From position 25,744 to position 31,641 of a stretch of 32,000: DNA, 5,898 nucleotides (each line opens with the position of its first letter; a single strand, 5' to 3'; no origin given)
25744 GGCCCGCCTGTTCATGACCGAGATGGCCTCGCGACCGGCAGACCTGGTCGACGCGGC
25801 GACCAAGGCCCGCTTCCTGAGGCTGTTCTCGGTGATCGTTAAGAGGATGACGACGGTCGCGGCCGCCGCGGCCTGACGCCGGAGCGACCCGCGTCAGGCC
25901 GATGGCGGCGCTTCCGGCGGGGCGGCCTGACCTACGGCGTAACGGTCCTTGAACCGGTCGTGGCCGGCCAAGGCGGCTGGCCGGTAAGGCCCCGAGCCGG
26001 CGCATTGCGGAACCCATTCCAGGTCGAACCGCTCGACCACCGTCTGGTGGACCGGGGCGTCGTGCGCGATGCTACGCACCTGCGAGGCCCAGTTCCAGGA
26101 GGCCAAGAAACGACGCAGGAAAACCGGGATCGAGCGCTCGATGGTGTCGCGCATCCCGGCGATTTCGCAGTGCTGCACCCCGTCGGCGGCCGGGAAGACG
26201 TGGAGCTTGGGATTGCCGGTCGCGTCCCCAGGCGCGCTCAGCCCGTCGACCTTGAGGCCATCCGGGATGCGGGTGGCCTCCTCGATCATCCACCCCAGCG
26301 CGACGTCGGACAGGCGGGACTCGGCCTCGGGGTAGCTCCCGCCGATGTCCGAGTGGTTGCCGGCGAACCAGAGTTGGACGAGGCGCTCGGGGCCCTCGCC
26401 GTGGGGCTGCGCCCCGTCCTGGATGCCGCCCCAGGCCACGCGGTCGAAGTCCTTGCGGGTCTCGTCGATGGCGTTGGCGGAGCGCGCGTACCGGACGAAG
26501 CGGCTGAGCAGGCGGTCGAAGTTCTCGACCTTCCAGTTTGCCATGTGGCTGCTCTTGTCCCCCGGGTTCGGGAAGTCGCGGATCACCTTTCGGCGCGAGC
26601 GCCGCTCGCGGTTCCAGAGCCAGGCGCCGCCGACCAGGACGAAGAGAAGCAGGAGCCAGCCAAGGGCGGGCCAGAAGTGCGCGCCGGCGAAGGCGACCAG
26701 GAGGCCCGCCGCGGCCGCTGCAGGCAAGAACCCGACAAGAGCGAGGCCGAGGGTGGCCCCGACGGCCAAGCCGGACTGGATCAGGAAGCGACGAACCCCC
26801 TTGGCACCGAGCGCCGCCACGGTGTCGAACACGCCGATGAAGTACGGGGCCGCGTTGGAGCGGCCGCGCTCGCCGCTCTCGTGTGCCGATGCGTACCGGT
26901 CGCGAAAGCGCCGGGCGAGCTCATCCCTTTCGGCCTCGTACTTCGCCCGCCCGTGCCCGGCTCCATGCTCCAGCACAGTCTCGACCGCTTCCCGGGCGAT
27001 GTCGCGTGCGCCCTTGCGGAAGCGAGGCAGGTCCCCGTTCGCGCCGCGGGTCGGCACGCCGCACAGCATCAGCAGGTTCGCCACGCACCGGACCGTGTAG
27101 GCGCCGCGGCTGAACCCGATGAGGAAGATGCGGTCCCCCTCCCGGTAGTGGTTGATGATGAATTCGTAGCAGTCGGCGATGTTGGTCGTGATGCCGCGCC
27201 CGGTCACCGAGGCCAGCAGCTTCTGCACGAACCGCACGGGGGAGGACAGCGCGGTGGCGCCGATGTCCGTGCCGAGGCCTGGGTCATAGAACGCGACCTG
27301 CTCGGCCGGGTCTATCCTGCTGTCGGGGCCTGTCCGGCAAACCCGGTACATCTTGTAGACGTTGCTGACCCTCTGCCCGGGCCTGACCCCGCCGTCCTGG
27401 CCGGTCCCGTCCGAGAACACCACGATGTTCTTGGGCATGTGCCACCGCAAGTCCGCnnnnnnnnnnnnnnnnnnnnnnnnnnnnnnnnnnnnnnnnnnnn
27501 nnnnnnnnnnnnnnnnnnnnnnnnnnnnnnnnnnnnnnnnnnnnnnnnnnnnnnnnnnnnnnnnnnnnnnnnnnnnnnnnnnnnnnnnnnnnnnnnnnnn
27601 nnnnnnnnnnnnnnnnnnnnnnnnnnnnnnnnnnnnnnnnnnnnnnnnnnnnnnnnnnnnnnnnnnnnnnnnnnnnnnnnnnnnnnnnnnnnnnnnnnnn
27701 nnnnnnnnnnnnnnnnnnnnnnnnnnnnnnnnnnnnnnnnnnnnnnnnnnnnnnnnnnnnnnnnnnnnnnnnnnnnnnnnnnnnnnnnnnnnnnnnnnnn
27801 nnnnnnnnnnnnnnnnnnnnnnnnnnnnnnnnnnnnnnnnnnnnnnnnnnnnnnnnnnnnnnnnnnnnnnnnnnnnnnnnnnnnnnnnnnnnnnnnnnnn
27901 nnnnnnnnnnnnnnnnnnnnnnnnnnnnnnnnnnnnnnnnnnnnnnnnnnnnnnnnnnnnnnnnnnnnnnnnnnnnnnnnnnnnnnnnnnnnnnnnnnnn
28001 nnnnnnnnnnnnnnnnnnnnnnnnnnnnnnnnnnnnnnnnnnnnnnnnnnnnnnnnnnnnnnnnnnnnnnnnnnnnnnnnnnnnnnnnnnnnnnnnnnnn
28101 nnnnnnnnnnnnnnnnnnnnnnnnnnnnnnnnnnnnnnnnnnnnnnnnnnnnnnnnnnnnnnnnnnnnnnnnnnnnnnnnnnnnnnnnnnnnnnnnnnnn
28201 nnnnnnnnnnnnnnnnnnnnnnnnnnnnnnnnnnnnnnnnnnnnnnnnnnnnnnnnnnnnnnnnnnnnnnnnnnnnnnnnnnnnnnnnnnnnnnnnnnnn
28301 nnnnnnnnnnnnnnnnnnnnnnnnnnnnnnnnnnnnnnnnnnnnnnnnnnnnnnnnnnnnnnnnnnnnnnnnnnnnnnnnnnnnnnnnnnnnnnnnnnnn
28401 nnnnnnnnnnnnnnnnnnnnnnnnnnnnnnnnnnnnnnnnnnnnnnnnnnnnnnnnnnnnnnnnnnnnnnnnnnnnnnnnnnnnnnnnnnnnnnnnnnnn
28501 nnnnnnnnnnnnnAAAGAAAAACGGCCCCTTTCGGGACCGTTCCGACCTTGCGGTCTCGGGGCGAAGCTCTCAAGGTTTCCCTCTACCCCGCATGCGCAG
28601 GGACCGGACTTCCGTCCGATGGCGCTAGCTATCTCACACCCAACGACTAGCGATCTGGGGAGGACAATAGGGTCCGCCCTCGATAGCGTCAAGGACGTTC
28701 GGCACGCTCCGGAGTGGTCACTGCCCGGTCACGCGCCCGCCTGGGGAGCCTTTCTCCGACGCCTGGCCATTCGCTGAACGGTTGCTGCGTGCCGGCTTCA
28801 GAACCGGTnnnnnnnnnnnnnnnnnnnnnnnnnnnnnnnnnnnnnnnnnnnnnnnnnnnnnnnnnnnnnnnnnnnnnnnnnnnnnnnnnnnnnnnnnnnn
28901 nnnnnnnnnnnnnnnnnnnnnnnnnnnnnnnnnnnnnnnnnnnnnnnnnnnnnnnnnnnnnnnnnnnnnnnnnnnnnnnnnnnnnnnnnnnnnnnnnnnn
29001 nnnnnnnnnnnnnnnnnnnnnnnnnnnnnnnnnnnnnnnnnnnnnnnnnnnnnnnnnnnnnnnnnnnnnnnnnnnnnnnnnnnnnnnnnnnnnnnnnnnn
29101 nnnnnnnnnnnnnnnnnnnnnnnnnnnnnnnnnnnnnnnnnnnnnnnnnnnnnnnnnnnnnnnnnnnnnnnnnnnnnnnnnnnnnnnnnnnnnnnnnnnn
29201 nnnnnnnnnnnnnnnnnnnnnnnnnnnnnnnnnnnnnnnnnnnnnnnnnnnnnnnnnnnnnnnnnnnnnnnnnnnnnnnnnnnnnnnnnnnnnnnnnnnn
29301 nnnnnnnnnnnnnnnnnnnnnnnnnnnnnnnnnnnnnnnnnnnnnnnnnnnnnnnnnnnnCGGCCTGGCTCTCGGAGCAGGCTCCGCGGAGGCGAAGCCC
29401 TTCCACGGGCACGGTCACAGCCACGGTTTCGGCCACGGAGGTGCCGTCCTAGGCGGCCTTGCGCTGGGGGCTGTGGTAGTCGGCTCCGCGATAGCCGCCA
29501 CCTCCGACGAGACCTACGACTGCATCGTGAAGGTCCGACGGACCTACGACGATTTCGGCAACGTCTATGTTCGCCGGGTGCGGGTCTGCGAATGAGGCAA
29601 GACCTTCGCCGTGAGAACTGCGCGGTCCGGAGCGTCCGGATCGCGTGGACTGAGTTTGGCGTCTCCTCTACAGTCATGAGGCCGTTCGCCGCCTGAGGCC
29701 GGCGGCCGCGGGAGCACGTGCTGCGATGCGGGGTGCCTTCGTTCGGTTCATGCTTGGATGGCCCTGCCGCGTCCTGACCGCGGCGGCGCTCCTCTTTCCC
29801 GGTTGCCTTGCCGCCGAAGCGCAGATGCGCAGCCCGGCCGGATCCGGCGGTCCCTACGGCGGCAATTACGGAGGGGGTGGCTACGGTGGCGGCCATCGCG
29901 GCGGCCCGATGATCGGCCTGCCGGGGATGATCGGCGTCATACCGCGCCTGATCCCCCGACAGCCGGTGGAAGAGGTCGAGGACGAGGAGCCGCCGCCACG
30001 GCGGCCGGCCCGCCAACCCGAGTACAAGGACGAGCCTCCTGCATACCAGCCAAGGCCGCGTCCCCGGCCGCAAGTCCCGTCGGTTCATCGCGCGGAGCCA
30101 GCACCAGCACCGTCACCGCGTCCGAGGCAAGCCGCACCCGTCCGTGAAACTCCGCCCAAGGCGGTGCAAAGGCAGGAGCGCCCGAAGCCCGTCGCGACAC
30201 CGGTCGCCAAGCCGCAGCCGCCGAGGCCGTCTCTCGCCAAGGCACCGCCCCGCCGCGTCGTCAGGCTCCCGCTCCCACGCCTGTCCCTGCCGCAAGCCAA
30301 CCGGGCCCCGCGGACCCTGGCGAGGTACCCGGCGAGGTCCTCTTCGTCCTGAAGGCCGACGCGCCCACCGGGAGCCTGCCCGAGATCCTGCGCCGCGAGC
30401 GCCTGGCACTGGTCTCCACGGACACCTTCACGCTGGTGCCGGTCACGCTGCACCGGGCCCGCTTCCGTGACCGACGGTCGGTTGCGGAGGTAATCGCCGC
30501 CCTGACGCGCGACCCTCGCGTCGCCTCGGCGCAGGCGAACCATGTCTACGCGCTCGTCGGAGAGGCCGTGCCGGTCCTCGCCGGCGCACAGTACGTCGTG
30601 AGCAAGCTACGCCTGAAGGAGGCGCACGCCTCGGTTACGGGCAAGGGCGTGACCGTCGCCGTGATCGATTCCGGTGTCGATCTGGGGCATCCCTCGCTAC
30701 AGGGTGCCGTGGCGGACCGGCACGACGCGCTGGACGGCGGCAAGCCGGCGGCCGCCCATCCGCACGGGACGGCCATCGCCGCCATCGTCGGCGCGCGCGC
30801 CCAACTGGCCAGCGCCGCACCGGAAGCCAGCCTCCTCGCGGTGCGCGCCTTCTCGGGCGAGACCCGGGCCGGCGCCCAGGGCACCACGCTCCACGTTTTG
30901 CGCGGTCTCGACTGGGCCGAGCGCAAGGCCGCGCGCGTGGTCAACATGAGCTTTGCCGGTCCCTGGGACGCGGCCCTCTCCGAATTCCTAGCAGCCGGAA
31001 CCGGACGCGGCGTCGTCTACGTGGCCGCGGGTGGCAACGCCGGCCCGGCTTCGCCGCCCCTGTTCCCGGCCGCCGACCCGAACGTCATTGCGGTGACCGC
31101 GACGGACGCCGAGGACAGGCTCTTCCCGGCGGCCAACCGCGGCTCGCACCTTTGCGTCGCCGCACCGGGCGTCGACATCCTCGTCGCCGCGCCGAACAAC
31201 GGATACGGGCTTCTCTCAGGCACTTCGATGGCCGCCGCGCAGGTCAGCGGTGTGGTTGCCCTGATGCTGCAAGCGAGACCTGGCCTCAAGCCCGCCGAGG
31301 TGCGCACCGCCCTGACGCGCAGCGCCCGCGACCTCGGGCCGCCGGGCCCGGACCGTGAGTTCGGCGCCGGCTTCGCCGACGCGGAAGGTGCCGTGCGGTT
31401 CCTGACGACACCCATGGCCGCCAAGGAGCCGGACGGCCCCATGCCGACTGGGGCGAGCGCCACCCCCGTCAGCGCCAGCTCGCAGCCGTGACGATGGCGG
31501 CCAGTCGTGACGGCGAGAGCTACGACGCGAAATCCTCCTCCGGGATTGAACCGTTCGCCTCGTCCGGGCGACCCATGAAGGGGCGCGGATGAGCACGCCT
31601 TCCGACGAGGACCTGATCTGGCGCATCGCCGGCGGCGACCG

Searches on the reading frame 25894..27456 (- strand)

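Call 9: search_protein_families(library=pfam, max_evalue=0.01, proteins=[window:25894-27456:-])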
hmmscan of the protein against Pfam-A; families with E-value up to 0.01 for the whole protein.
window:25894-27456:- (520 aa): 2 families
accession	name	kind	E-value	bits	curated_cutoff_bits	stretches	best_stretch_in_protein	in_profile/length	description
PF09994.14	T6SS_Tle1-like_cat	-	1.5e-62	212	27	2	9-220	1-191/287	T6SS, Phospholipase effector Tle1-like, catalytic domain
PF14316.11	DUF4381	-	0.0067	17.2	27.2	0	262-323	16-82/145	Domain of unknown function (DUF4381)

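Call 87: search_protein_families(library=padloc, max_evalue=0.01, proteins=[window:25894-27456:-])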
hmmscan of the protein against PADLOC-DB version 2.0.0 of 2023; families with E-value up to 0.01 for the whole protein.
window:25894-27456:- (520 aa): 0 families

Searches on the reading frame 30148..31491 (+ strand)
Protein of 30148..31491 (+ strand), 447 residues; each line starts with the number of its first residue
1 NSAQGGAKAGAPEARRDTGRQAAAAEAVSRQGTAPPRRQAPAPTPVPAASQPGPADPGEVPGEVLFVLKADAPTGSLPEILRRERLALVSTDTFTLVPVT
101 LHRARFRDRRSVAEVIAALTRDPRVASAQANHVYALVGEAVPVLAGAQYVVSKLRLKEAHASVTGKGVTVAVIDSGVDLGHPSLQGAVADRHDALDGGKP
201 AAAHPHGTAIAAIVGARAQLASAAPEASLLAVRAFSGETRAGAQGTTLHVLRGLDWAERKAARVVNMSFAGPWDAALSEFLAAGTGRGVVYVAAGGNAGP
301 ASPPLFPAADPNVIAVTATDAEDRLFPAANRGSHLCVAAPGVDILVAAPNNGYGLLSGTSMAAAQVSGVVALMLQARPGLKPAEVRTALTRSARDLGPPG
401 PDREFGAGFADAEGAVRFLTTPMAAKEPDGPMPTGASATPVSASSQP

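Call 9: search_protein_families(library=pfam, max_evalue=0.01, proteins=[window:30148-31491:+])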
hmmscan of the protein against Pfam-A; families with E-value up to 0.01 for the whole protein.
window:30148-31491:+ (447 aa): 1 family
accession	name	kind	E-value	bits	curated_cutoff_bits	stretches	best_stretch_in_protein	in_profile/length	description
PF00082.27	Peptidase_S8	-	6e-48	164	21.8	1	165-408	1-288/288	Subtilase family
